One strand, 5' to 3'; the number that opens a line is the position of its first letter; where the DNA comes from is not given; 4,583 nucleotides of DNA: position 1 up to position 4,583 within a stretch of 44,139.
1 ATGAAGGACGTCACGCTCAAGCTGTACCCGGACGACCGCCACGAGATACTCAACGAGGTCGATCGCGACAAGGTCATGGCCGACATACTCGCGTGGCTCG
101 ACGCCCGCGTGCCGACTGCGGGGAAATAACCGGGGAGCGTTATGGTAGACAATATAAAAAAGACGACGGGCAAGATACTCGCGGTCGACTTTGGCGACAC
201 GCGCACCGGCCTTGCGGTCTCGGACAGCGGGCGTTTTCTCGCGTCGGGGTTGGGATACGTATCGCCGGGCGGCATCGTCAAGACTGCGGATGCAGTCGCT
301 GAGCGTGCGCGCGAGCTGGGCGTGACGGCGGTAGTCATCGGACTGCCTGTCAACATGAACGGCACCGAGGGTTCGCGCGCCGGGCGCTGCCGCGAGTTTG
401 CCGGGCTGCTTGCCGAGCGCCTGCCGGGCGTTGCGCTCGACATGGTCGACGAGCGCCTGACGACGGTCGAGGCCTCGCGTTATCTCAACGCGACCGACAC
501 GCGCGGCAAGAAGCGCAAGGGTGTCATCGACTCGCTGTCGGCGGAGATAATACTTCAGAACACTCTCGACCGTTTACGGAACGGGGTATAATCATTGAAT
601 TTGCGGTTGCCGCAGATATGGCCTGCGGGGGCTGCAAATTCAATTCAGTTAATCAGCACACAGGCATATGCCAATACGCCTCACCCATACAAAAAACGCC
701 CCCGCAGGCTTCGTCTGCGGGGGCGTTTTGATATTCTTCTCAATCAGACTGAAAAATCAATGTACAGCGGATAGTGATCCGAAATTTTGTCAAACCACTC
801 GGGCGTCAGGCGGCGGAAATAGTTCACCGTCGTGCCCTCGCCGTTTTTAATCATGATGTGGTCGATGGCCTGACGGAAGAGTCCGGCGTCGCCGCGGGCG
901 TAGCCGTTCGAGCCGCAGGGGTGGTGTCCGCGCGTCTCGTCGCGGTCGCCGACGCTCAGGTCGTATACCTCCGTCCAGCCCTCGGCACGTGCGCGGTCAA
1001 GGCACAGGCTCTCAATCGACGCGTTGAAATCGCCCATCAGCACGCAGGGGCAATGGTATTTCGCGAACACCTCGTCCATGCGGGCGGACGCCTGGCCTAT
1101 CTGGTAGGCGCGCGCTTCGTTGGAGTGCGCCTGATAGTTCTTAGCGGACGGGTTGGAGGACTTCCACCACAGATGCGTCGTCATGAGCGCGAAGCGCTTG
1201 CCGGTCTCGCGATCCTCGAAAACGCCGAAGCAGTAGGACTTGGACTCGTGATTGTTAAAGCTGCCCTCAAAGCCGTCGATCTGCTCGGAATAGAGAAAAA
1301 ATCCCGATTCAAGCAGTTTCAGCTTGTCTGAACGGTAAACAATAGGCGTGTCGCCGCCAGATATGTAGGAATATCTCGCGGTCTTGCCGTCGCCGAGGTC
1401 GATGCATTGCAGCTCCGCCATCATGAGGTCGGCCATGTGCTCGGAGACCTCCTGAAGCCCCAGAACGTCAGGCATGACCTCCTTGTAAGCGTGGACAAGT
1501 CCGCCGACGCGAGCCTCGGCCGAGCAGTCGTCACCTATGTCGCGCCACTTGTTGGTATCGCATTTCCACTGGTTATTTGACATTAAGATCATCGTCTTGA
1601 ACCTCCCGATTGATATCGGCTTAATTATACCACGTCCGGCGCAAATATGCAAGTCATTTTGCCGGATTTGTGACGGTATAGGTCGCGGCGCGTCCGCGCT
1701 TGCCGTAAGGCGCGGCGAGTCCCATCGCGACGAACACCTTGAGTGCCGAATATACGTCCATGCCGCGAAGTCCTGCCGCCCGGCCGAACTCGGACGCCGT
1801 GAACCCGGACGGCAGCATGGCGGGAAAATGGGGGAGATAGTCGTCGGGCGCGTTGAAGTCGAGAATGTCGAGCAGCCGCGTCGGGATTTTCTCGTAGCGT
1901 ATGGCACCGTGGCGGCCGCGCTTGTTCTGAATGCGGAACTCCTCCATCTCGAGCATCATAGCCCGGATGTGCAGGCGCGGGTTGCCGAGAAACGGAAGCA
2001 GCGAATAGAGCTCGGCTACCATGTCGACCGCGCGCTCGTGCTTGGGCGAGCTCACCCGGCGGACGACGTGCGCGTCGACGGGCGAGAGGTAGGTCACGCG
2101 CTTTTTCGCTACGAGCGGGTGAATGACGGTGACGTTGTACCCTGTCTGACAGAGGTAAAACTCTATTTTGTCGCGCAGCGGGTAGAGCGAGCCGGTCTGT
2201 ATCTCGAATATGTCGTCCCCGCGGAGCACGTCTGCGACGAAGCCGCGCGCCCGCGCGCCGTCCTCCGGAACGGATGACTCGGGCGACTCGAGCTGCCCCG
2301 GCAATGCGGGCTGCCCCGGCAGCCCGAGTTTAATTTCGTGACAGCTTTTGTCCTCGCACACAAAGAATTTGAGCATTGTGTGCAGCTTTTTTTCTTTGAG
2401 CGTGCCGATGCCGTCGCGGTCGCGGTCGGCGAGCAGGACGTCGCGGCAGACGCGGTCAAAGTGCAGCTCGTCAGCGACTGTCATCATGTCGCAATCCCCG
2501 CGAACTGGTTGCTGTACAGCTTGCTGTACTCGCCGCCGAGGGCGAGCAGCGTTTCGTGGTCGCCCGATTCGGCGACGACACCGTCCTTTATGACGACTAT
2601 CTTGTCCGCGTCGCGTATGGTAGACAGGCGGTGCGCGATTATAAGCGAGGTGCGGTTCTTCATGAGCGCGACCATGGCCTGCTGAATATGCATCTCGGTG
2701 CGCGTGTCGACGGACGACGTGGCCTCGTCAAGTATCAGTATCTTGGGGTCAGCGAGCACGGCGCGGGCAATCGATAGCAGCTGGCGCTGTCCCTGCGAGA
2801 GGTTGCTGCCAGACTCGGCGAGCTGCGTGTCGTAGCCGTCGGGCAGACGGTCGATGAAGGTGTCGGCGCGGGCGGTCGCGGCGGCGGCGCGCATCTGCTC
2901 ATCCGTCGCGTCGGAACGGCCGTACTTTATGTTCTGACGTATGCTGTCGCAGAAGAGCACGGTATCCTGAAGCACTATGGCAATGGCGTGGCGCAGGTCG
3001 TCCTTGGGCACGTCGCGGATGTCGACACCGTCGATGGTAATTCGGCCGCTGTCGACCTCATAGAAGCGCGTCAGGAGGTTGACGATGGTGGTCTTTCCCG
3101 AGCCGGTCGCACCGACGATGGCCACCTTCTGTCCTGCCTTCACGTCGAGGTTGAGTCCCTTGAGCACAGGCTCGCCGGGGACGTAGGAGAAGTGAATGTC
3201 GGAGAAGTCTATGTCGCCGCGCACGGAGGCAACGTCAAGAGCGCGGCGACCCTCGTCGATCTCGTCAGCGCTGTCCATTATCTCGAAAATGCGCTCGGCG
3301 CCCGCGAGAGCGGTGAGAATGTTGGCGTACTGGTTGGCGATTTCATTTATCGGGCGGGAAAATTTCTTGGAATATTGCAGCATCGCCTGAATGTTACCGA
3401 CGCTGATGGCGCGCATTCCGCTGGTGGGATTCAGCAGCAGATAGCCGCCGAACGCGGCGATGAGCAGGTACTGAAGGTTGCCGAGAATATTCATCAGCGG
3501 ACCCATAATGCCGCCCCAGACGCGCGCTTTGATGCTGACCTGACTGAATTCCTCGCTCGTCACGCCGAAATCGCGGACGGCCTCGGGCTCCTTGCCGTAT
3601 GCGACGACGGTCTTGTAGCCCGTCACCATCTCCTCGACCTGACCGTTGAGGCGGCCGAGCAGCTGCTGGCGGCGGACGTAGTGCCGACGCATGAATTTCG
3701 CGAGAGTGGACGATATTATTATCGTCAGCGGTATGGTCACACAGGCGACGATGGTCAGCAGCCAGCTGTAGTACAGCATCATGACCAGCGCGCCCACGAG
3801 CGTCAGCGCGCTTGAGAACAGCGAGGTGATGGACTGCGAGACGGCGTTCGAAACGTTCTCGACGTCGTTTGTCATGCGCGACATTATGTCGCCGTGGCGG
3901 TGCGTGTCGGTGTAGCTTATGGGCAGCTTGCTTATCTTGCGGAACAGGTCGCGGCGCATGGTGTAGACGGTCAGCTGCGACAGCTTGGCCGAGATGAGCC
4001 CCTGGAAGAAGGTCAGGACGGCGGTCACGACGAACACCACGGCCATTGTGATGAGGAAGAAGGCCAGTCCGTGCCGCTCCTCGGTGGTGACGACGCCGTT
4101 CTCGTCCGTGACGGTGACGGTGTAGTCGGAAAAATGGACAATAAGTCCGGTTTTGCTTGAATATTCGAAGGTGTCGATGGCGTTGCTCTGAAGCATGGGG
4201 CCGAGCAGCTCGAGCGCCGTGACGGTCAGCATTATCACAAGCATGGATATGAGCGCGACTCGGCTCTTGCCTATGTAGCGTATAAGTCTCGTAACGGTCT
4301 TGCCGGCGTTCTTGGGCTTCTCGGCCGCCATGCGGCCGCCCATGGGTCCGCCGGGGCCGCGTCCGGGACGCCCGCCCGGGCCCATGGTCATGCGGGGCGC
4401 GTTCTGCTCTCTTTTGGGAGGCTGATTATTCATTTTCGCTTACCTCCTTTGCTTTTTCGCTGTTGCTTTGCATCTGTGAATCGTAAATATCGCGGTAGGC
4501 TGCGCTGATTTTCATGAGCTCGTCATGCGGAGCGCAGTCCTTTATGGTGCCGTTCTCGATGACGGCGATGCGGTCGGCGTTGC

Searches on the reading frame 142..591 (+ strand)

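Call 91: search_protein_families(library=pfam, proteins=[window:142-591:+], max_evalue=0.00001)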
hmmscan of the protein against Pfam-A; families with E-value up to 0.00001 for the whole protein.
window:142-591:+ (149 aa): 1 family
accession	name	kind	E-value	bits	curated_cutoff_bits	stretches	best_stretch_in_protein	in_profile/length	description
PF03652.20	RuvX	-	1.4e-36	126.3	29.2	1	11-143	2-133/134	Holliday junction resolvase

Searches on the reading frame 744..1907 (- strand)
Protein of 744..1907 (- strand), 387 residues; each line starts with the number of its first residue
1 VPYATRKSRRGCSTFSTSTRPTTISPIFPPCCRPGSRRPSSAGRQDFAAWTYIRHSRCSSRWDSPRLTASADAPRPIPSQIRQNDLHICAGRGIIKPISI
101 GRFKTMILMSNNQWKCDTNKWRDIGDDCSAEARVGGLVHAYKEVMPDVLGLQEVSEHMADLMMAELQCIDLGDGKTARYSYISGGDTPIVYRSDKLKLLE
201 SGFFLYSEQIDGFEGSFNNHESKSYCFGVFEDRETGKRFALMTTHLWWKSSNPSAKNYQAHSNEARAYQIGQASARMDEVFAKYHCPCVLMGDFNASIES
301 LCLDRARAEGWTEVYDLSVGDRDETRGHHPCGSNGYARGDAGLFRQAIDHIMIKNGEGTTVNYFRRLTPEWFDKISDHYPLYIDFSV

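Call 91: search_protein_families(library=pfam, proteins=[window:744-1907:-], max_evalue=0.00001)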
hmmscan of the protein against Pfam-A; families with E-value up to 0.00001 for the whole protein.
window:744-1907:- (387 aa): 1 family
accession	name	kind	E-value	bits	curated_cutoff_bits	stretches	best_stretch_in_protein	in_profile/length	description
PF03372.29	Exo_endo_phos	-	1.3e-07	32.1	24.5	1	137-378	22-225/225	Endonuclease/Exonuclease/phosphatase family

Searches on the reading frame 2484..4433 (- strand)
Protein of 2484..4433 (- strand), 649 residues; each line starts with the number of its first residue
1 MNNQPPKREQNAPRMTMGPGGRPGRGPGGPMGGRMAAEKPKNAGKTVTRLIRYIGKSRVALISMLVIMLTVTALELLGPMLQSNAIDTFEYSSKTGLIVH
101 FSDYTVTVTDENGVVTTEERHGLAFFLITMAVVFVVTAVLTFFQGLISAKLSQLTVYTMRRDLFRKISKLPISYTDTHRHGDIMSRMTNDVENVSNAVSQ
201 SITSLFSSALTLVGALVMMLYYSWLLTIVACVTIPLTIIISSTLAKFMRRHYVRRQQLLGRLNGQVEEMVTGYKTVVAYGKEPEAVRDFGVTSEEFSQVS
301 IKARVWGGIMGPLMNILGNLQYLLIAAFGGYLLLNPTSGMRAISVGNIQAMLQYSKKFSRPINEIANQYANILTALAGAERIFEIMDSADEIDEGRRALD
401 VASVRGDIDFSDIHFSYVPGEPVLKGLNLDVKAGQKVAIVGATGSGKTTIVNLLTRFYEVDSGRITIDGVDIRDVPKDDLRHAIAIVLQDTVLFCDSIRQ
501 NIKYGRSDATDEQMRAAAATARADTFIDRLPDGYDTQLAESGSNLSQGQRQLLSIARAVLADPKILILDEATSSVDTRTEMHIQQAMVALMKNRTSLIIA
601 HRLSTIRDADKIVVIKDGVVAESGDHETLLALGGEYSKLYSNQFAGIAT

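Call 91: search_protein_families(library=pfam, proteins=[window:2484-4433:-], max_evalue=0.00001)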
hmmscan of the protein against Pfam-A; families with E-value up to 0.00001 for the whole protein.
window:2484-4433:- (649 aa): 2 families
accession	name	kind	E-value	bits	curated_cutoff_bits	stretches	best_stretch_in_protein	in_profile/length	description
PF00664.28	ABC_membrane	-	2.9e-49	168.6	28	1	67-360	7-272/274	ABC transporter transmembrane region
PF00005.33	ABC_tran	-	2.7e-32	112.7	25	1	424-573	1-137/137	ABC transporter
